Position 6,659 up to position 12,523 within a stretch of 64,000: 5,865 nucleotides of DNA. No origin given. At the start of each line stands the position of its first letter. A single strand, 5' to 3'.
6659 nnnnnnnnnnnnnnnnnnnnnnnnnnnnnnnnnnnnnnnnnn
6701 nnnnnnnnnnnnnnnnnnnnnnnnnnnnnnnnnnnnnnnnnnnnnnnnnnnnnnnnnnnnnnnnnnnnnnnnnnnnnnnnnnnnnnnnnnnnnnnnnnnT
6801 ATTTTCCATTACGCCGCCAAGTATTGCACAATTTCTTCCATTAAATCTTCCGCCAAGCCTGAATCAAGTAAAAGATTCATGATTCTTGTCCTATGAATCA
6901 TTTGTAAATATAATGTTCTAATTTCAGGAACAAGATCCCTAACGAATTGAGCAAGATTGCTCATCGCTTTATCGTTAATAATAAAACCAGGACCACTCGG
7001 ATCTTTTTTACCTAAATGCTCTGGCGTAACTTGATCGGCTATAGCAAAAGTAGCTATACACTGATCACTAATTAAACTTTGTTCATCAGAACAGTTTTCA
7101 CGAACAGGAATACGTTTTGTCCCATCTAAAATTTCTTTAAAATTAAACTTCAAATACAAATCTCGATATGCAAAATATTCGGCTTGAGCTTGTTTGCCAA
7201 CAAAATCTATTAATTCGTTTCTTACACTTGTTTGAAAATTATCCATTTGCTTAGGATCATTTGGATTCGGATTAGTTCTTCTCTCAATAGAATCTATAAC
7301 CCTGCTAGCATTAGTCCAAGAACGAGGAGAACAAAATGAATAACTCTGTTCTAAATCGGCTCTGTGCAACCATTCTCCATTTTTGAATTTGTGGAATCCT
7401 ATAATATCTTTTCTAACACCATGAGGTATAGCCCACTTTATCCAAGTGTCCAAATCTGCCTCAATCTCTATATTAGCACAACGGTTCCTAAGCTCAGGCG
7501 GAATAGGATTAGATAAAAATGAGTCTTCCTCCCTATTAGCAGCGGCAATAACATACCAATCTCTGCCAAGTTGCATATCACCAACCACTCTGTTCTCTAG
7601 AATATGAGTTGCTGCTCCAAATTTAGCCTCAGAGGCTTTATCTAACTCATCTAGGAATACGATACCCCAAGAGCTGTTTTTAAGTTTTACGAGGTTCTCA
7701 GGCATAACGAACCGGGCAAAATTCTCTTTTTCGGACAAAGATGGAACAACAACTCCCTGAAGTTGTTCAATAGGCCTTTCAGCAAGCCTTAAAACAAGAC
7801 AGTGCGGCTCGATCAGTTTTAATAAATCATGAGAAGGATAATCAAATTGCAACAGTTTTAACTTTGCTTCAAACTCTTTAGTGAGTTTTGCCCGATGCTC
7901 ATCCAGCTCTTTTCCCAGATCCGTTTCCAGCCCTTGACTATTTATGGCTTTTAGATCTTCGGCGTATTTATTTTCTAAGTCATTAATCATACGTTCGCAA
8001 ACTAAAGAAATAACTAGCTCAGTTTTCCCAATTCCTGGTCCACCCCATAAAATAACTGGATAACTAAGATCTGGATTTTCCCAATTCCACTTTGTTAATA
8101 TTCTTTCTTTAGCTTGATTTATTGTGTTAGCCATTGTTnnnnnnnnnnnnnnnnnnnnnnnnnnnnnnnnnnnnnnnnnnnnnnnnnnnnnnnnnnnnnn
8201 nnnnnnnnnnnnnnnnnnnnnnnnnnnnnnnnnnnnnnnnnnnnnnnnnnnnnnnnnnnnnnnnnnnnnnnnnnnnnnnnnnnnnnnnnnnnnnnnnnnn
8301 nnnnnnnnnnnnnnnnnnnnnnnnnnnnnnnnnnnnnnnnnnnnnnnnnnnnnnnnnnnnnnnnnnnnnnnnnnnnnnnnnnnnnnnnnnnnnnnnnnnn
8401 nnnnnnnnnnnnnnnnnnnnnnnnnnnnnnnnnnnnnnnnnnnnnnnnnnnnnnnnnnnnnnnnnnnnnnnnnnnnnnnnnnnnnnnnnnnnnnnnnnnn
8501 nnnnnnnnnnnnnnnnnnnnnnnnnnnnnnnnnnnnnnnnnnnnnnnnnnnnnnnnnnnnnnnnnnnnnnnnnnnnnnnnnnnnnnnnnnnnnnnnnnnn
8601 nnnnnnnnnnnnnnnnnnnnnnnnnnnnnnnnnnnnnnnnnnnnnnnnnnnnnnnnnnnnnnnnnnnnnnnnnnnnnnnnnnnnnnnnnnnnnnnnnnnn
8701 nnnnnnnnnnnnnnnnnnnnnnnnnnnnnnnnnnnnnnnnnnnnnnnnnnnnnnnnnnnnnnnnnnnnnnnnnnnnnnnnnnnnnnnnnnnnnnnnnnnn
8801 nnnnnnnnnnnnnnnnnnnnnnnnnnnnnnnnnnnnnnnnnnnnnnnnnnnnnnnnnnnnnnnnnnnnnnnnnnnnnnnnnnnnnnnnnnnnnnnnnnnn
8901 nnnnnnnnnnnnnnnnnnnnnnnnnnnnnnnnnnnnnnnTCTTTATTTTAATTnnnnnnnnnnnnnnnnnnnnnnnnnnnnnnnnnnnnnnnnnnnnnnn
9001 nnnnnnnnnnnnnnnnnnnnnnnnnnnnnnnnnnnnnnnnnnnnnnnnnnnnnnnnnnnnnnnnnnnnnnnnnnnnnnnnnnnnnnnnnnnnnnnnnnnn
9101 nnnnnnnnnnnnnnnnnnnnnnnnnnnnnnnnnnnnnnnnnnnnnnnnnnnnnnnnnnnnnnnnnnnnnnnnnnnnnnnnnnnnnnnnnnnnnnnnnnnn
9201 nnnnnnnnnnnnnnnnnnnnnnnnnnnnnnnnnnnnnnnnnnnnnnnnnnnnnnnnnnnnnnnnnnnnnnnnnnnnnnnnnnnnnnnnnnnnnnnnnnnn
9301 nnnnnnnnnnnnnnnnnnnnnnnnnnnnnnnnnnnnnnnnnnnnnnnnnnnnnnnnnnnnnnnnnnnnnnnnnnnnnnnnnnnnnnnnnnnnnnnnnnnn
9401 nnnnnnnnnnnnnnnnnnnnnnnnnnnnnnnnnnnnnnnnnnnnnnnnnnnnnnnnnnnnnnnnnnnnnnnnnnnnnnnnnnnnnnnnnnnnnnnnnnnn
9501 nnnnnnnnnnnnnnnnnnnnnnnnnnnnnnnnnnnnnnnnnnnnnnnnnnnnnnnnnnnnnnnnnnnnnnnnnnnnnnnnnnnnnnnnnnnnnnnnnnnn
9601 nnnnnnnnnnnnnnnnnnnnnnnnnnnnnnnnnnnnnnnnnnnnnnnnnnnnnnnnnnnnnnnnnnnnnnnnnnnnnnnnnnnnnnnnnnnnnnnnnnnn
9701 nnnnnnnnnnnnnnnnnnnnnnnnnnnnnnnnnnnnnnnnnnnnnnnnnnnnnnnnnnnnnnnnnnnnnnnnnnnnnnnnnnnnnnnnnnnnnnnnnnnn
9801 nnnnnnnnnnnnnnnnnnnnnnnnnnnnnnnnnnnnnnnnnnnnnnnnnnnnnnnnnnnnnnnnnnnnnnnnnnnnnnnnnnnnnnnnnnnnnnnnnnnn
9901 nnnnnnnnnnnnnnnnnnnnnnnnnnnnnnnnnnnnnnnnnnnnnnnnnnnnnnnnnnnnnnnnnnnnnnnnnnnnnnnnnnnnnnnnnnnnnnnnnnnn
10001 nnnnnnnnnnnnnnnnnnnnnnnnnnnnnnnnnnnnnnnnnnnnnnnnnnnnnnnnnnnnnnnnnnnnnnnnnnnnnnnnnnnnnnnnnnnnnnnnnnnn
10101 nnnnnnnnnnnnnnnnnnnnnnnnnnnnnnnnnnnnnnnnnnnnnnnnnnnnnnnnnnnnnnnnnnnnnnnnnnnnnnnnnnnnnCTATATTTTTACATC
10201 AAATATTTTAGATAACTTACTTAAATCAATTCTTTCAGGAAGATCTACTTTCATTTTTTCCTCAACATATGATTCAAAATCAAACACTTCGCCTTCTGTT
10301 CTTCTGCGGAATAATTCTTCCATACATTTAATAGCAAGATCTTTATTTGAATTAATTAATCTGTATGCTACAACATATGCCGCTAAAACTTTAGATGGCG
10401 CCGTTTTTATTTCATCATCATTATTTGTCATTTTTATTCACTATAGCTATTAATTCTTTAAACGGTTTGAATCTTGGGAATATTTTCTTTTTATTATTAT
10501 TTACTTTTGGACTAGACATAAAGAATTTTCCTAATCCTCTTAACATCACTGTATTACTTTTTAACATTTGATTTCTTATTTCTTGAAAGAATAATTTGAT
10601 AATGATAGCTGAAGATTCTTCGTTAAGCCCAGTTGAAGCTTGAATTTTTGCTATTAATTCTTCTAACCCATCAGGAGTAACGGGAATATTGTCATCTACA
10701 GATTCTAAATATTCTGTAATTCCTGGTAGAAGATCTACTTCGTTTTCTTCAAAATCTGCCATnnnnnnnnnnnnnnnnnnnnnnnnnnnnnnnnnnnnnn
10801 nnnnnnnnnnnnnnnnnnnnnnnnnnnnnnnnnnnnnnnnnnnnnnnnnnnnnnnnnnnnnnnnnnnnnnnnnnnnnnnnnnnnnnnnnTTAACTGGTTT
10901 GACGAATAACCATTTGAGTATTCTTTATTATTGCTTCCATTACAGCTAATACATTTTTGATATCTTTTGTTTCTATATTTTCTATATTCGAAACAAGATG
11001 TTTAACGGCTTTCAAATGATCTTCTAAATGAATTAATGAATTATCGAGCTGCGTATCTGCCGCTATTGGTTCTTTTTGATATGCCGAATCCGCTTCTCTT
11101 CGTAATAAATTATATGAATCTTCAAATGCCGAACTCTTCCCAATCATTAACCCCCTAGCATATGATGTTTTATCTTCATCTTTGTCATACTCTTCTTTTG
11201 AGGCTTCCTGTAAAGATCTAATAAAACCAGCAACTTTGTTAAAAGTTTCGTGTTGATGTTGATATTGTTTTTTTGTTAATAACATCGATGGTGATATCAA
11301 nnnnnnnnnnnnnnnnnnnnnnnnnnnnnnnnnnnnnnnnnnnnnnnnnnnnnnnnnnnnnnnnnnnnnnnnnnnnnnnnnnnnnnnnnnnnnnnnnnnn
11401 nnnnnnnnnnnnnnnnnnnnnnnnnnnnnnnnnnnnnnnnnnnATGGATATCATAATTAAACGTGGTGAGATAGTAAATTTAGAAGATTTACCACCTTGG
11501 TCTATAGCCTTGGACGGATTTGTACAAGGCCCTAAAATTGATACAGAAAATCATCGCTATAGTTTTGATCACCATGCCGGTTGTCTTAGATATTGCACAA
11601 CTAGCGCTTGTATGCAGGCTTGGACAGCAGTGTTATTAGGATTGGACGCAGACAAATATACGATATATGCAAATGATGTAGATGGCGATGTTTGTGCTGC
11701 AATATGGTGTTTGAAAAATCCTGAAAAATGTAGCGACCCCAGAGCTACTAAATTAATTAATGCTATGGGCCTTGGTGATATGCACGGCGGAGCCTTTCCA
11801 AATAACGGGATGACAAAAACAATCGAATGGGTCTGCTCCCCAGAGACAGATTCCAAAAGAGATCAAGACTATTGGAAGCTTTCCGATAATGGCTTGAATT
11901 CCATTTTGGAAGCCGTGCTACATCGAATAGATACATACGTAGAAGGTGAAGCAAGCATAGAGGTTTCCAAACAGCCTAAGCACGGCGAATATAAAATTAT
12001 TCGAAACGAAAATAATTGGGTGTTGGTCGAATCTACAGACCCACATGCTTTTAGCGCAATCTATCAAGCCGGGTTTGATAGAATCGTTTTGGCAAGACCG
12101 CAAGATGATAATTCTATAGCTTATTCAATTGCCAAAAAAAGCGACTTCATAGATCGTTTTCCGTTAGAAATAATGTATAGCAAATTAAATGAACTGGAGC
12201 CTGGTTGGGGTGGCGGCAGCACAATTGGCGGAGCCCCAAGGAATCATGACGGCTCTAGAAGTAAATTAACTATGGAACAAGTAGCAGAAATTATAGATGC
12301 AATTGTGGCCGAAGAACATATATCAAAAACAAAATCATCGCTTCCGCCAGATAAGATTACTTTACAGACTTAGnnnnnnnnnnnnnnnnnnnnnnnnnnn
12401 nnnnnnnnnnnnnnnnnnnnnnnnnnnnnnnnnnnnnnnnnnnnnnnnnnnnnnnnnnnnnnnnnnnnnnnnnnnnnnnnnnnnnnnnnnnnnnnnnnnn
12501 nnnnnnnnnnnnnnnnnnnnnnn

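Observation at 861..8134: SPFH-flotillin/NfeD pair immediately followed by a vWA-metallopeptidase/MoxR AAA+ pair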

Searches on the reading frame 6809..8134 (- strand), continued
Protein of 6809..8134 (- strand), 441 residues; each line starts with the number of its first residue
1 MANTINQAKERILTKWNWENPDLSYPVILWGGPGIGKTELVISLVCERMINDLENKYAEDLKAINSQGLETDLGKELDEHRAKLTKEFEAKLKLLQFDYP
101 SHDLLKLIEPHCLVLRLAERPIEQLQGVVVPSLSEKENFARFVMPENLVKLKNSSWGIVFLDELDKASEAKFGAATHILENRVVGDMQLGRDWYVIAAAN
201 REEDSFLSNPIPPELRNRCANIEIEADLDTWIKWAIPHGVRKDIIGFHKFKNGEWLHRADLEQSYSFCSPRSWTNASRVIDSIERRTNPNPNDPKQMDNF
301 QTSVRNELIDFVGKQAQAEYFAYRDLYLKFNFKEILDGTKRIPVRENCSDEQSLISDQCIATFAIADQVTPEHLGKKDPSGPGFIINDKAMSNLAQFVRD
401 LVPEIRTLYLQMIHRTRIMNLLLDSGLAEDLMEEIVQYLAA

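Call 81: predict_structure(alignment_id=A3)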
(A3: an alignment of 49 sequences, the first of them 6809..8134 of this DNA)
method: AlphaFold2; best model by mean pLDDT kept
length: 441 residues; sequences in the alignment: 49
mean_pLDDT: 87.3   pTM: 0.75
mean pLDDT of the five models: 87.3, 86.9, 86.1, 86.1, 85.9
residues with pLDDT >= 90: 228; 70-90: 178; 50-70: 35; < 50: 0
segments of 3 or more residues with pLDDT < 50: none
pLDDT, mean of each block of 10 residues (from residue 1): 89 95 95 94 96 96 85 82 95 92 93 88 66 58 64 88 92 88 81 94 87 92 95 91 89 90 85 96 93 88 95 94 81 87 86 86 86 89 88 92 88 85 83 69 64
secondary structure, 60 per line:
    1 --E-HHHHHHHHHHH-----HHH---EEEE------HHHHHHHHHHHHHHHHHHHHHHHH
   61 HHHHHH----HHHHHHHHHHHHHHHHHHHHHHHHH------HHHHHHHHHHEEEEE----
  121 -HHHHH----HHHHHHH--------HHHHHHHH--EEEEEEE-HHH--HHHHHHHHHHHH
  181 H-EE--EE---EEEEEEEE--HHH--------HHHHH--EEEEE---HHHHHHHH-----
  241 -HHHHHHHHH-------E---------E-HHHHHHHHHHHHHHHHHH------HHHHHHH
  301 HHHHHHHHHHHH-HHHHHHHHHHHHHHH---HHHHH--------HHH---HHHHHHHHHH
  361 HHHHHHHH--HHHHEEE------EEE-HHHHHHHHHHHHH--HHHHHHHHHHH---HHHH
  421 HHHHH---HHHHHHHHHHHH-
elements in order: H5-15 E27-30 H37-66 H71-95 H102-111 E112-116 H122-126 H131-137 H146-153 E156-162 H169-181 E192-199 H213-217 E220-224 H228-235 H242-250 H270-287 H294-312 H314-328 H332-336 H351-368 H371-374 E375-377 E384-386 H388-400 H403-413 H417-425 H429-440
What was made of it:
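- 6809..8134 (-): N4 gp24-like MoxR-class AAA+ ATPase, 441 aa. It has Walker A GPGIGKT, Walker B FLDELD and a long helical hairpin insert after Walker A. AF2 model pLDDT 87 (call 81).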

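Call 84: fold_search(model_id=the predicted structure, library=pdb)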
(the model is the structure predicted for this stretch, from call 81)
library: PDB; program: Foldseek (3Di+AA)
matches with E <= 10: 977; with E <= 0.001: 116
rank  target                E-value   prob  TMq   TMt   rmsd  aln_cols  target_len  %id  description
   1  9qh4_A                2.1e-06  1.00  0.35  0.56   8.1       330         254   12  NorQ hexamer from Paracoccus denitrificans (released 2026-03-25)
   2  8uii_C                6.6e-06  1.00  0.31  0.41  14.4       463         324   13  Cryo-EM map of human clamp-clamp loader ATAD5-RFC-closed PCNA complex in intermediate state 1 (released 2024-05-29)
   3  9qh8_A                9.5e-06  1.00  0.35  0.56   7.9       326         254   10  reduced NorQ-NorD VWA domain complex from Paracoccus denitrificans (released 2026-03-25)
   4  9qhd_A                1.1e-05  1.00  0.35  0.56   7.8       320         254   14  NorQD complex state 1 from Jhaorihella thermophila (released 2026-03-25)
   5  8efy_K                1.1e-05  1.00  0.30  0.41  15.0       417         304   13  Structure of double homo-hexameric AAA+ ATPase RuvB motors (released 2023-05-10)
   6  9qh4_F                1.5e-05  1.00  0.35  0.55   8.4       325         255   13  NorQ hexamer from Paracoccus denitrificans (released 2026-03-25)
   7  8efv_E                1.5e-05  1.00  0.24  0.33  17.4       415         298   13  Structure of single homo-hexameric Holliday junction ATP-dependent DNA helicase RuvB motor (released 2023-05-10)
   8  9qh8_C                1.6e-05  1.00  0.35  0.56   7.7       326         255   11  reduced NorQ-NorD VWA domain complex from Paracoccus denitrificans (released 2026-03-25)
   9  8efy_C                1.7e-05  1.00  0.30  0.41  14.4       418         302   13  Structure of double homo-hexameric AAA+ ATPase RuvB motors (released 2023-05-10)
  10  7u19_D                1.7e-05  1.00  0.29  0.36  14.4       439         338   12  RFC:PCNA bound to nicked DNA (released 2022-07-06)
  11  8gj1_B                1.8e-05  1.00  0.25  0.29  17.1       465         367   11  E. coli clamp loader with open clamp on primed template DNA (form 2) (released 2024-03-27)
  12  8fs4_B                2.1e-05  1.00  0.25  0.34  16.7       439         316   14  Structure of S. cerevisiae Rad24-RFC loading the 9-1-1 clamp onto a 10-nt gapped DNA in step 2 (open 9-1-1 ring and fl (released 2023-06-14)
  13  7tib_D                2.2e-05  1.00  0.31  0.39  15.2       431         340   12  Structure of the yeast clamp loader (Replication Factor C RFC) bound to the open sliding clamp (Proliferating Cell Nuc (released 2022-02-16)
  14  8efv_D                2.2e-05  1.00  0.29  0.41  15.9       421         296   12  Structure of single homo-hexameric Holliday junction ATP-dependent DNA helicase RuvB motor (released 2023-05-10)
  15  8zwo_C                2.3e-05  1.00  0.25  0.34  18.6       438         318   14  Structure of CTF18-PCNA with ATP (released 2025-06-18)
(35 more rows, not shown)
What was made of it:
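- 6809..8134 (-): Foldseek top hit NorQ (call 84).
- On MoxR-class AAA+ ATPase: Foldseek top hit is NorQ, E 2e-6, TMt 0.56-0.64 (call 84).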

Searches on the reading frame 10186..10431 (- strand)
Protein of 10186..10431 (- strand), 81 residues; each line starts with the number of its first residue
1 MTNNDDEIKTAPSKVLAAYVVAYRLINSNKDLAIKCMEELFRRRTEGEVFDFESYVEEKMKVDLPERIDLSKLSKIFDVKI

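Call 6: search_protein_families(library=pfam, proteins=[window:10186-10431:-], max_evalue=0.1)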
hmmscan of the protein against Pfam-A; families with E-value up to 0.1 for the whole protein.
window:10186-10431:- (81 aa): 2 families
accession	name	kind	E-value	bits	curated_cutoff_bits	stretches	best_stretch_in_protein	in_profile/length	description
PF22043.2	DUF6935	-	0.0015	19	27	1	5-61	14-68/158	Domain of unknown function (DUF6935)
PF08689.15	Med5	-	0.064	11.5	26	1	12-49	70-107/1084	Mediator complex subunit Med5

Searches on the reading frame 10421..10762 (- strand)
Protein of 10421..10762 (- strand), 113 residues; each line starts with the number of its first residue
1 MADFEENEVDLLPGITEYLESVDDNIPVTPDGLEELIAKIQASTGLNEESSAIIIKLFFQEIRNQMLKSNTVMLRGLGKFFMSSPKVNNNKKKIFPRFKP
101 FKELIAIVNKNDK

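Call 6: search_protein_families(library=pfam, proteins=[window:10421-10762:-], max_evalue=0.1)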
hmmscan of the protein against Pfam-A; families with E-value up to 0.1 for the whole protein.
window:10421-10762:- (113 aa): 4 families
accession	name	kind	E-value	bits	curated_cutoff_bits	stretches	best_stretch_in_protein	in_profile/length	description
PF00216.26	Bac_DNA_binding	-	6.3e-07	30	22.4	1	35-81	5-51/90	Bacterial DNA-binding protein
PF14908.11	HU-CCDC81_euk_1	-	0.00025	21.5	26.1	1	46-94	19-67/89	CCDC81 eukaryotic HU domain 1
PF25007.1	DYH2-5-8_CC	-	0.0062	16.7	27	1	9-53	12-56/120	Dynein axonemal heavy chain 2/5/8 coiled-coil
PF18291.6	HU-HIG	-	0.0081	16.6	26.2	1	33-90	34-91/125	HU domain fused to wHTH, Ig, or Glycine-rich motif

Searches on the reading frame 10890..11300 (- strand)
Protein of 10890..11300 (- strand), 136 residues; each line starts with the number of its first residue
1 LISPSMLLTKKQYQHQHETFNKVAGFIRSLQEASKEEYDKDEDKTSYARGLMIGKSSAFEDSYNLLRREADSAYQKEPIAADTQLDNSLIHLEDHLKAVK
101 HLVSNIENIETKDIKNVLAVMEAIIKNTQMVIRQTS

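Call 6: search_protein_families(library=pfam, proteins=[window:10890-11300:-], max_evalue=0.1)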
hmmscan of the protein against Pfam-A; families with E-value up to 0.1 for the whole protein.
window:10890-11300:- (136 aa): 3 families
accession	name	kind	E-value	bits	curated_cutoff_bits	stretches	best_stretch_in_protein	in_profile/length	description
PF22219.1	DUF3829_2nd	-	0.0013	19.2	27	1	74-132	23-82/104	DUF3829-like, C-terminal domain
PF03908.18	Sec20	-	0.067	13.6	27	0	83-121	39-77/92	Sec20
PF06812.17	ImpA_N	-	0.079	13.5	26.9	0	54-128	11-75/119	ImpA, N-terminal, type VI secretion system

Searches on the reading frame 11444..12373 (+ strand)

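Call 6: search_protein_families(library=pfam, proteins=[window:11444-12373:+], max_evalue=0.1)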
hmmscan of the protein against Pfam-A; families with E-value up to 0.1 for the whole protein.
window:11444-12373:+ (309 aa): 1 family
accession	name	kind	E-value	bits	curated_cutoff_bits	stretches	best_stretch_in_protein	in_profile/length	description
PF10901.13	DUF2690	-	0.019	15.7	23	1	48-86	33-69/94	Protein of unknown function (DUF2690)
